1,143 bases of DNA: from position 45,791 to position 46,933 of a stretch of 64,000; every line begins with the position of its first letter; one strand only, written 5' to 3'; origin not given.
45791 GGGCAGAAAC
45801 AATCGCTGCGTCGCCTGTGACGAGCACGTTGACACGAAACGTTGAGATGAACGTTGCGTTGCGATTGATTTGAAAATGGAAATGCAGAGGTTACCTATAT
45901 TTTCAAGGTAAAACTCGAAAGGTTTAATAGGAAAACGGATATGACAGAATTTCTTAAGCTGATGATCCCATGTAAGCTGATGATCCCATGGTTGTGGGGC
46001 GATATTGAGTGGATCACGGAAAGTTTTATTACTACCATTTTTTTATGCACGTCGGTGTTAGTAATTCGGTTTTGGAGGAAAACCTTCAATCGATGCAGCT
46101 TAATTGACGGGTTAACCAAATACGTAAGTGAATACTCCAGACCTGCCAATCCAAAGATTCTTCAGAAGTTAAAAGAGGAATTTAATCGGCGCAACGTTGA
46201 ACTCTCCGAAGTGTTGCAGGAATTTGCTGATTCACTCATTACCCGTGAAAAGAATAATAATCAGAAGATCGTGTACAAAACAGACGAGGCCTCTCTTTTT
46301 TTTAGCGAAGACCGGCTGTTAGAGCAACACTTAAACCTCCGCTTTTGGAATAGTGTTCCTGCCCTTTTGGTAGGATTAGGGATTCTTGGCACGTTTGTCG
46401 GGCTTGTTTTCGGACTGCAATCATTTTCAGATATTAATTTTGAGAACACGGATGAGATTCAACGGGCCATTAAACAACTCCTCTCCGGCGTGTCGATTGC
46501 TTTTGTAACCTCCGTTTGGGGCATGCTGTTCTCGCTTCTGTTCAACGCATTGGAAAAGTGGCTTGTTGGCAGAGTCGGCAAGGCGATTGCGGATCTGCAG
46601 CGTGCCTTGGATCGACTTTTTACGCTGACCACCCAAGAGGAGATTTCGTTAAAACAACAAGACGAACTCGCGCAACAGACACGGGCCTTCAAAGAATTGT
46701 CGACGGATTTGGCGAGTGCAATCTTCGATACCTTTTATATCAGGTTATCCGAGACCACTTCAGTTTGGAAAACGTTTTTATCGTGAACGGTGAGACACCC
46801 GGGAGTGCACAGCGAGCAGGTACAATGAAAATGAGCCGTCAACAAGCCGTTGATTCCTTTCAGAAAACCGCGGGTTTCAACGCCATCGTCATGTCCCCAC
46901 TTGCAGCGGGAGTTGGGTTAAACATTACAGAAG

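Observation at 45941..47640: Decayed defence locus: ZorA-like MotA/TolQ channel gene joined to the 3' half of an SNF2-helicase/Mrr-nuclease gene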

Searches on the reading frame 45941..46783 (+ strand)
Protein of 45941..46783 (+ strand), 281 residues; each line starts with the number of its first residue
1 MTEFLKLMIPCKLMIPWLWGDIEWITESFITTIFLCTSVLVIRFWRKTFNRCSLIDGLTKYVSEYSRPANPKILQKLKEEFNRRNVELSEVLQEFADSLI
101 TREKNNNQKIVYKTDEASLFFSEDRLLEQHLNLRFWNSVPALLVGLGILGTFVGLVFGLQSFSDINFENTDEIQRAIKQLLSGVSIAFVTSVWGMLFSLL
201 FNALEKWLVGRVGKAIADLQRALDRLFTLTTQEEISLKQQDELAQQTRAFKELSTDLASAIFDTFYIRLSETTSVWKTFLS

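Call 4: search_protein_families(library=pfam, proteins=[window:45941-46783:+], max_evalue=0.1)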
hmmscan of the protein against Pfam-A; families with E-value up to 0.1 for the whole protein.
window:45941-46783:+ (281 aa): 5 families
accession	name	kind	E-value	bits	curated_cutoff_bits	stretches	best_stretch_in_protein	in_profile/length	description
PF01618.21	MotA_ExbB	-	1.6e-07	31.5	22.9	1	128-219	44-125/127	MotA/TolQ/ExbB proton channel family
PF11744.14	ALMT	-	0.0028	17.1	20.6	1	55-114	276-335/471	Aluminium activated malate transporter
PF07587.16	PSD1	-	0.0087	15.9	28.5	1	35-120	16-100/244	Protein of unknown function (DUF1553)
PF14331.11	IcmF-related_N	-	0.032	14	25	0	191-265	95-167/259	IcmF-related N-terminal domain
PF25398.1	CUX1_N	-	0.064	13.7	27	0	217-256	20-60/116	CUX1-like, N-terminal tRNA-binding arm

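Call 5: search_protein_families(library=padloc, proteins=[window:45941-46783:+], max_evalue=0.1)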
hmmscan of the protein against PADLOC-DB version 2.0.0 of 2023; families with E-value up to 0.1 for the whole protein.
window:45941-46783:+ (281 aa): 23 families
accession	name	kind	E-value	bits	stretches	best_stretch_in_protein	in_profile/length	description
PDLC00601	ZorA1|ZorA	-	2.8e-39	133.4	1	21-248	22-246/699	MotA/ExbB/TolQ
PDLC00598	ZorA1|ZorA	-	7.3e-32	108.6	1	21-235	10-225/663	MotA/ExbB/TolQ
PDLC00603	ZorA1|ZorA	-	1.6e-30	104.4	1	29-260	21-255/727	MotA/ExbB/TolQ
PDLC00596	ZorA1|ZorA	-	4.4e-25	86.5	1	78-276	104-290/583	MotA/ExbB/TolQ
PDLC00600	ZorA1|ZorA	-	1.2e-22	78.3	1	32-261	34-261/677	MotA/ExbB/TolQ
PDLC00599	ZorA1|ZorA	-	1.2e-22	78.3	1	42-256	26-249/631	MotA/ExbB/TolQ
PDLC00595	ZorA1|ZorA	-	4.1e-22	76.6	1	32-262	33-265/487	MotA/ExbB/TolQ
PDLC00597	ZorA1|ZorA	-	1.3e-20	71.7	1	72-260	42-236/683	MotA/ExbB/TolQ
PDLC00638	ZorA2|ZorA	-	3.5e-19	67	1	129-215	39-119/545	MotA/ExbB/TolQ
PDLC00605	ZorA1|ZorA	-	9.3e-19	65.2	1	74-256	107-286/700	MotA/ExbB/TolQ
PDLC00602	ZorA1|ZorA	-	2.2e-18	64.4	1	120-257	112-246/648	MotA/ExbB/TolQ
PDLC00640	ZorA2|ZorA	-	2.8e-17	60.6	1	130-207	39-110/590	MotA/ExbB/TolQ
PDLC00635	ZorA2|ZorA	-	2e-15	54.8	1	132-249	42-151/505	MotA/ExbB/TolQ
PDLC00604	ZorA1|ZorA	-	6.8e-14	49.2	1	83-269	96-271/639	MotA/ExbB/TolQ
PDLC00636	ZorA2|ZorA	-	2.3e-13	47.9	1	130-202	36-102/461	MotA/ExbB/TolQ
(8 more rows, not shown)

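Call 6: search_protein_families(library=ncbifam, proteins=[window:45941-46783:+], max_evalue=0.1)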
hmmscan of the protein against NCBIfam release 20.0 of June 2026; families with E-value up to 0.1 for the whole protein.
window:45941-46783:+ (281 aa): 9 families
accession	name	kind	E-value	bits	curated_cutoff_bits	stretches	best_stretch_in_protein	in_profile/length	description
NF033915.0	antiphage_ZorA_2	subfamily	9.6e-37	126.9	100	1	29-264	6-232/383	anti-phage ZorAB system protein ZorA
NF041794.1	1_anti-phage_ZorA1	equivalog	1.5e-26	93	750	1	33-262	27-259/729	type I Zorya anti-phage system protein ZorA1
NF033916.0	antiphage_ZorA_3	subfamily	5.4e-24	84.9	250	1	114-256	2-145/509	anti-phage ZorAB system protein ZorA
NF033914.0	antiphage_ZorA_1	subfamily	3e-20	72.1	190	1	75-256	49-229/619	anti-phage ZorAB system protein ZorA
NF041792.2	2_anti-phage_ZorA2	equivalog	4.4e-16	58.5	700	1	132-216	42-120/550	type II Zorya anti-phage system protein ZorA2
NF033917.0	antiphage_ZorA_4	subfamily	4.5e-14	52.2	500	1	122-225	45-146/413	anti-phage ZorAB system protein ZorA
NF045889.1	ICE_Mbov_0396_TM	equivalog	0.0016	17.9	70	1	136-241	49-155/306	Mbov_0396 family ICE element transmembrane protein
NF045848.1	MMCAP2_0566_fam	domain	0.07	12.4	90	1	136-246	51-167/322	MMCAP2_0566 family conjugal transfer protein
TIGR01097.1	PhnE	equivalog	0.073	12.5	216.7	0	168-226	49-113/252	phosphonate ABC transporter, permease protein PhnE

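Call 9: find_homologous_proteins(query=window:45941-46783:+)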
Query window:45941-46783:+ (281 aa): 76 proteins with E <= 0.001 among 1613 candidates.
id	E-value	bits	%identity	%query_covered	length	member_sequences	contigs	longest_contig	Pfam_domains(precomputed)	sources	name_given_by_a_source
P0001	3.5e-179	612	100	100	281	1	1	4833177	PF01618.22,PF28082.1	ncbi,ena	-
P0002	2.0e-124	433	79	100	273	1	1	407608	PF01618.22,PF28082.1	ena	-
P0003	1.5e-99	351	68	93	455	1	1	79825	PF28082.1,PF01442.24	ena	-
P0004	2.1e-98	348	66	93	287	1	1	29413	PF01618.22,PF28082.1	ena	-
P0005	1.8e-94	335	62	93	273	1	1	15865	PF01618.22,PF28082.1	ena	-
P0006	4.8e-93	330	63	93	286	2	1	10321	PF28082.1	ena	-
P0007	1.6e-89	318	61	93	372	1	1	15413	PF01618.22,PF28082.1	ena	-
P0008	5.2e-89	317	63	93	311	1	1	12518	PF01618.22,PF28082.1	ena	-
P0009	9.2e-86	306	61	93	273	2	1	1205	PF28082.1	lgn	-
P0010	6.2e-85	303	62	89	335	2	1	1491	PF28082.1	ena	-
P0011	1.7e-83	299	62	89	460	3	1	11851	PF28082.1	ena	-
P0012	1.7e-83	299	56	93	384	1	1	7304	PF01618.22,PF28082.1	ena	-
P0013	3.2e-83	298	58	93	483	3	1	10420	PF28082.1,PF01442.24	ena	-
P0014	4.8e-83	297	63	88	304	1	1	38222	PF28082.1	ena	-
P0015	6.6e-83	297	67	75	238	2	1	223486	PF28082.1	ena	-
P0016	1.2e-82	296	58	93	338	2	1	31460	PF01618.22,PF28082.1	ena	-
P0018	2.0e-81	292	58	93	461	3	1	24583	PF01618.22,PF28082.1,PF25887.2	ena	-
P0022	4.2e-80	288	65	77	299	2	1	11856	PF01618.22,PF28082.1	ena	-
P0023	1.2e-79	286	61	89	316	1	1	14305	PF01618.22,PF28082.1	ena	-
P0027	2.2e-74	269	53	93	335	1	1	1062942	PF01618.22,PF28082.1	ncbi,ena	-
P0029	1.2e-69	253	53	93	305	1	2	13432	PF01618.22,PF28082.1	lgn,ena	-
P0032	1.1e-58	217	59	73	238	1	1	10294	PF01618.22,PF28082.1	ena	-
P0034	3.5e-56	209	52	79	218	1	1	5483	PF01618.22,PF28082.1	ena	-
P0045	1.5e-28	119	51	49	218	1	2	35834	PF01618.22,PF28082.1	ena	-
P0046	5.4e-28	117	34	68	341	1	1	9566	PF01618.22,PF28082.1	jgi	jgi:hypothetical protein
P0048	5.3e-27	113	43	65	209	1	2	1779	PF01618.22,PF28082.1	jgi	jgi:hypothetical protein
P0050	1.7e-24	105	44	46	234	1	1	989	PF01618.22,PF28082.1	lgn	-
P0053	1.5e-20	92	40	55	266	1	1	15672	PF01618.22,PF28082.1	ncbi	ncbi:MAG: MotA/TolQ/ExbB proton channel family protein [Candidatus Desantisbacteria bacterium]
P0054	6.9e-19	87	42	47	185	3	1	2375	PF01618.22,PF28082.1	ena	-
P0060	3.0e-9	55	30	49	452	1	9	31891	PF01618.22,PF28082.1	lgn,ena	-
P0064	1.8e-8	53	38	29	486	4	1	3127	PF01618.22,PF28082.1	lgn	-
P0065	4.0e-8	52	37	29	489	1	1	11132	PF01618.22,PF28082.1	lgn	-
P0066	4.5e-8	51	37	29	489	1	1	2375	PF01618.22,PF28082.1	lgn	-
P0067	4.7e-8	51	37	29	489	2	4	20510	PF01618.22,PF28082.1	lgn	-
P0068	5.6e-8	51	37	29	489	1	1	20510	PF01618.22,PF28082.1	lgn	-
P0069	6.1e-8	51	37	29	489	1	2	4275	PF01618.22,PF28082.1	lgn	-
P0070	6.5e-8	51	37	29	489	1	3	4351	PF01618.22,PF28082.1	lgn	-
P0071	6.8e-8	51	37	29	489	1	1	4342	PF01618.22,PF28082.1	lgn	-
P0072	6.9e-8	51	37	29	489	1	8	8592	PF01618.22,PF28082.1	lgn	-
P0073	7.0e-8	51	37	29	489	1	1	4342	PF01618.22,PF28082.1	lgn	-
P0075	6.5e-7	48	29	50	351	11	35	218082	PF01618.22,PF28082.1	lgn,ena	-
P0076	3.6e-4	39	42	23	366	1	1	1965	PF01618.22,PF28082.1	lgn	-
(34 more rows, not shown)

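Call 10: find_encoding_contigs(protein=window:45941-46783:+, flank=10000)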
Protein window:45941-46783:+ (281 aa): no gene with exactly this product is on record in the collection.

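Call 12: find_encoding_contigs(protein=P0002, flank=10000)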
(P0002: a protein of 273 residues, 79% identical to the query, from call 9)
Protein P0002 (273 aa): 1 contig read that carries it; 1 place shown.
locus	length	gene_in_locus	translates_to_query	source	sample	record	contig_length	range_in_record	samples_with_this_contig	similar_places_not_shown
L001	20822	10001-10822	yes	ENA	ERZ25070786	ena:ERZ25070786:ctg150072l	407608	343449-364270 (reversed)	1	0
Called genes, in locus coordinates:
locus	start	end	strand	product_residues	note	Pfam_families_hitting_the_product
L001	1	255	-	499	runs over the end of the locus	PF00478:IMPDH, PF00571:CBS, PF03060:NMO (weak), PF01070:FMN_dh (weak)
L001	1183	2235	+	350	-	PF01408:GFO_IDH_MocA, PF03447:NAD_binding_3 (weak), PF02894:GFO_IDH_MocA_C, PF22725:GFO_IDH_MocA_C3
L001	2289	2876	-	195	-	-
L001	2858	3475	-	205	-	PF01300:Sua5_yciO_yrdC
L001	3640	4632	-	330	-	PF02543:Carbam_trans_N (faint), PF00814:TsaD, PF22521:HypF_C_2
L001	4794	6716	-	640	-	PF11832:DUF3352 (faint)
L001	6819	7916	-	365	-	PF14486:DUF4432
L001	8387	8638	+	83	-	PF01206:TusA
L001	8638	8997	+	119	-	PF02635:DsrE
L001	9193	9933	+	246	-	PF02566:OsmC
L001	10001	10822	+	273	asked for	PF28082:ZorA-like_t1, PF01618:MotA_ExbB (weak)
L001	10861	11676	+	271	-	PF00271:Helicase_C, PF04471:Mrr_cat, PF22722:NA-iREase1 (weak)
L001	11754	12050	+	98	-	PF07719:TPR_2 (faint), PF13414:TPR_11 (faint), PF13431:TPR_17 (faint), PF00515:TPR_1 (weak)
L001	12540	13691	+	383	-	PF01555:N6_N4_Mtase, PF01170:UPF0020 (faint), PF01555:N6_N4_Mtase (weak)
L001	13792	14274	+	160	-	-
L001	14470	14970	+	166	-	PF10706:Aminoglyc_resit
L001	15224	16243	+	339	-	PF01555:N6_N4_Mtase, PF08241:Methyltransf_11 (faint)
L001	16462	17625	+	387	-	PF01717:Meth_synt_2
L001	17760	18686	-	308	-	-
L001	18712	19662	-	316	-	PF04015:DUF362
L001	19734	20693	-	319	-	PF13580:SIS_2, PF22198:GKRP_SIS_2 (faint), PF22645:GKRP_SIS_N, PF20741:GKRP-like_C (weak)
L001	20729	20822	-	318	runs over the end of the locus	PF00480:ROK (faint), PF01869:BcrAD_BadFG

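Call 14: find_encoding_contigs(protein=P0003, flank=10000, max_places=3)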
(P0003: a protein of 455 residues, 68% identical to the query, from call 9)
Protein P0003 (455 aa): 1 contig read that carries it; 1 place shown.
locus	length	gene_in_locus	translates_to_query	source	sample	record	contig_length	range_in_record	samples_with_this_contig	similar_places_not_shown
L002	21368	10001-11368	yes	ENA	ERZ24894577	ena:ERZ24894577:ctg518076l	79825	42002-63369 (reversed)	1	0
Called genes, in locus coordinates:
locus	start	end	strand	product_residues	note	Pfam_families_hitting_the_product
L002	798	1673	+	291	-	PF01882:DUF58, PF13519:VWA_2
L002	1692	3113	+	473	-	PF00009:GTP_EFTU (weak), PF01926:MMR_HSR1, PF02421:FeoB_N, PF00009:GTP_EFTU, PF00350:Dynamin_N (weak), PF01926:MMR_HSR1, PF02421:FeoB_N, PF14714:KH_dom-like, +4 more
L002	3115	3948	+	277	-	PF00106:adh_short, PF08659:KR, PF13561:adh_short_C2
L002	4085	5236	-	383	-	PF13442:Cytochrome_CBB3 (faint)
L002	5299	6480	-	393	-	-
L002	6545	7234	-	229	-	PF16694:Cytochrome_P460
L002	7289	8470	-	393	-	PF02746:MR_MLE_N, PF13378:MR_MLE_C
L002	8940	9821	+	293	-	PF12974:Phosphonate-bd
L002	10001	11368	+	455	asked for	PF28082:ZorA-like_t1, PF01442:Apolipoprotein (faint)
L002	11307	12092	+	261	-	PF01442:Apolipoprotein (faint), PF04513:Baculo_PEP_C (faint), PF07889:DUF1664 (faint)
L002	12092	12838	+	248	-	PF00691:OmpA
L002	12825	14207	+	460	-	PF15611:EH_Signature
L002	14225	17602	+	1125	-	PF00176:SNF2-rel_dom, PF04851:ResIII (weak), PF00271:Helicase_C, PF04471:Mrr_cat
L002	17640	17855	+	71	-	PF04255:DUF433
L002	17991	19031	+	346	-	PF02608:Bmp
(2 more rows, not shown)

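Call 15: find_encoding_contigs(protein=P0001, flank=3000, max_places=3)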
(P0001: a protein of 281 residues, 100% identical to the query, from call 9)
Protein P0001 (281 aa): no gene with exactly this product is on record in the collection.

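Call 34: search_protein_families(library=pfam, proteins=[L001:11754-12047:+], max_evalue=0.01)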
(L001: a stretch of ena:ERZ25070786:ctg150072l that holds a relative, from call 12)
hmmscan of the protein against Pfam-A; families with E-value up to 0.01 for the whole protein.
L001:11754-12047:+ (98 aa): 5 families
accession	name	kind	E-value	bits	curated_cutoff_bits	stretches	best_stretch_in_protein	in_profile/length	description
PF00515.34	TPR_1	-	1.7e-08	34.3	27.8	1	43-73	3-33/34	Tetratricopeptide repeat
PF13414.12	TPR_11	-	3.7e-08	33.3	26.8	1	54-87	7-40/42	TPR repeat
PF13431.12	TPR_17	-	6.4e-06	26.5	24.4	0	65-88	3-26/34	Tetratricopeptide repeat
PF07719.23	TPR_2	-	1.2e-05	25.5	27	1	45-73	5-33/34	Tetratricopeptide repeat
PF13181.12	TPR_8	-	0.0003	21.1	25.7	0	45-73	5-33/34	Tetratricopeptide repeat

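Call 44: list_cluster_members(proteins=[P0001, P0083, P0077, P0002])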
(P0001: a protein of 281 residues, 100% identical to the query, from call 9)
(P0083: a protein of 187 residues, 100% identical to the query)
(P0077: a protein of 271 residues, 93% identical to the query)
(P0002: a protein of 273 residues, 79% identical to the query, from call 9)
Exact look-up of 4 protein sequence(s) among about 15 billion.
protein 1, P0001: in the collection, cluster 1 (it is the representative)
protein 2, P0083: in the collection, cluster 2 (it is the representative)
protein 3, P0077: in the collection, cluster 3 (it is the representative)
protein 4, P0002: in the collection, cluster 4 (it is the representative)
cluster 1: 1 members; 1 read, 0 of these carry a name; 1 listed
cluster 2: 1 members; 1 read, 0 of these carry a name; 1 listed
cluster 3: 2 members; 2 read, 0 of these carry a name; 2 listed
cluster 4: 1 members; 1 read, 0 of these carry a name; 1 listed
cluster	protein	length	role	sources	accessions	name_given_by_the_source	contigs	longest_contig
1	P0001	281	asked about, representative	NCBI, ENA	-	-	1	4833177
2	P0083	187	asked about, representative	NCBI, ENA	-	-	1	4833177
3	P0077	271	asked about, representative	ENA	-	-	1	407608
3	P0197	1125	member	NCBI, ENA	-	-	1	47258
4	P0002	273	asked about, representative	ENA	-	-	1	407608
